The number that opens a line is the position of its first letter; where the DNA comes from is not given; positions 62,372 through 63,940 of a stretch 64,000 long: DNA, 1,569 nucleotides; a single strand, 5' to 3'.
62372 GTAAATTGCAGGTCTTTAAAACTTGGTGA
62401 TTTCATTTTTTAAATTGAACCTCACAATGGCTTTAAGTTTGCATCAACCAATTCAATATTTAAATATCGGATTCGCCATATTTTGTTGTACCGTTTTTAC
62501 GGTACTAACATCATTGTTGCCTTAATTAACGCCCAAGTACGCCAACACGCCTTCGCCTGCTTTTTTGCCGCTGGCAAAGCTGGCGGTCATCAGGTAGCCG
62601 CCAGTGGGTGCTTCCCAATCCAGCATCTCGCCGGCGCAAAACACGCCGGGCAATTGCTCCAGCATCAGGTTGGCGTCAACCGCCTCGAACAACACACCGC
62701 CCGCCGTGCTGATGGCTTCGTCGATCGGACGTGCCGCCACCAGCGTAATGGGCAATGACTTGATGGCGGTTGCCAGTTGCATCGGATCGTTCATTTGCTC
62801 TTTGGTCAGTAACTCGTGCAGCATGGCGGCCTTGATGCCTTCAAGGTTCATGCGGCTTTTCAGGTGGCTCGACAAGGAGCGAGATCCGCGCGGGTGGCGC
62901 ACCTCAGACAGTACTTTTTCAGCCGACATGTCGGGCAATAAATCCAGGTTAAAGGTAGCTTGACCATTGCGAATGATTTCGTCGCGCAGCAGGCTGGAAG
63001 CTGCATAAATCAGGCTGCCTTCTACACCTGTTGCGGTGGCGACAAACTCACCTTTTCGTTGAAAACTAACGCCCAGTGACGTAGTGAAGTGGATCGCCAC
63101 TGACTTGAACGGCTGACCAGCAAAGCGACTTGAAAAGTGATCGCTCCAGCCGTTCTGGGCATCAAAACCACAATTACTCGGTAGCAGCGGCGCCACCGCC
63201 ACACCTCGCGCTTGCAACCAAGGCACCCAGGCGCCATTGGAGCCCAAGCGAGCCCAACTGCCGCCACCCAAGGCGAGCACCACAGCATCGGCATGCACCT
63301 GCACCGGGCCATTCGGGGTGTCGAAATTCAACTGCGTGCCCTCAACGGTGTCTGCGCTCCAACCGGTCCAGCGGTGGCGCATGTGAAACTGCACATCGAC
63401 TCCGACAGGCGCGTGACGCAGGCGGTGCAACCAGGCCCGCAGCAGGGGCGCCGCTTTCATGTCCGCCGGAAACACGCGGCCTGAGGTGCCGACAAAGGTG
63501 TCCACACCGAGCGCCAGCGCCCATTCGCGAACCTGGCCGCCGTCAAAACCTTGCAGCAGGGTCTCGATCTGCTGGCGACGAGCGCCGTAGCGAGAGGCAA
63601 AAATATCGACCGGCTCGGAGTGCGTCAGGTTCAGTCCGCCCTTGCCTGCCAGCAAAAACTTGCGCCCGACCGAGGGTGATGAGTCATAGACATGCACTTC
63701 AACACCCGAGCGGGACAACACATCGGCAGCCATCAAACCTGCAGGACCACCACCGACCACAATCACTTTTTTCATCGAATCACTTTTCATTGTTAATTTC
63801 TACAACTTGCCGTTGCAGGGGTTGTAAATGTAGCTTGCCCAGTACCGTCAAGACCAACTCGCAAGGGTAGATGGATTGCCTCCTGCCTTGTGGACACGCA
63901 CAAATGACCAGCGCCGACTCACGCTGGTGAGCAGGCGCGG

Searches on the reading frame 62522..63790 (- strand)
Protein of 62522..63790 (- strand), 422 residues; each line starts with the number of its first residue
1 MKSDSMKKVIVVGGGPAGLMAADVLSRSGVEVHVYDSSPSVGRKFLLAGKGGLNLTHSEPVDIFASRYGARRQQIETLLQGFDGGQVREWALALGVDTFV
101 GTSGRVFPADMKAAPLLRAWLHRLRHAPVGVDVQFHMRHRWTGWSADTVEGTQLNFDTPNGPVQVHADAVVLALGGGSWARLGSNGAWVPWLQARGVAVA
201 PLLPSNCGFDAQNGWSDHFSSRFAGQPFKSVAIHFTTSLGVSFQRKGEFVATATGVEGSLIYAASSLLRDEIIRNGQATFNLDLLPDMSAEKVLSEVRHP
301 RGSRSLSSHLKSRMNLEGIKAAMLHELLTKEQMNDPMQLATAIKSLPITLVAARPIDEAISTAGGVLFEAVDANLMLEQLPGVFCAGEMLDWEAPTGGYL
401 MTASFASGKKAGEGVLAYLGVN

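Call 78: search_protein_families(library=pfam, proteins=[window:62522-63790:-], max_evalue=0.00001)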
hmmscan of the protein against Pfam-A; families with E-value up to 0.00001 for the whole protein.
window:62522-63790:- (422 aa): 6 families
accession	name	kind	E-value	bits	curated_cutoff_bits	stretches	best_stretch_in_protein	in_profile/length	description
PF03486.20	HI0933_like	-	1.1e-66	225.2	50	1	8-413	2-243/244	HI0933-like protein Rossmann domain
PF22780.1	HI0933_like_1st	-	6.6e-24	85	27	1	204-361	2-165/165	HI0933-like protein barrel and H2TH domain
PF00890.30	FAD_binding_2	-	4.2e-09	36.5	20.4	0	9-91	2-80/414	FAD binding domain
PF01494.25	FAD_binding_3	-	2.9e-07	30.5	22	1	8-37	3-32/349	FAD binding domain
PF13450.12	NAD_binding_8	-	3.1e-06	27.8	21.9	1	11-42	1-32/68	NAD(P)-binding Rossmann-like domain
PF07992.20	Pyr_redox_2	-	4.9e-06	26.6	26.1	0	7-181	1-113/291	Pyridine nucleotide-disulphide oxidoreductase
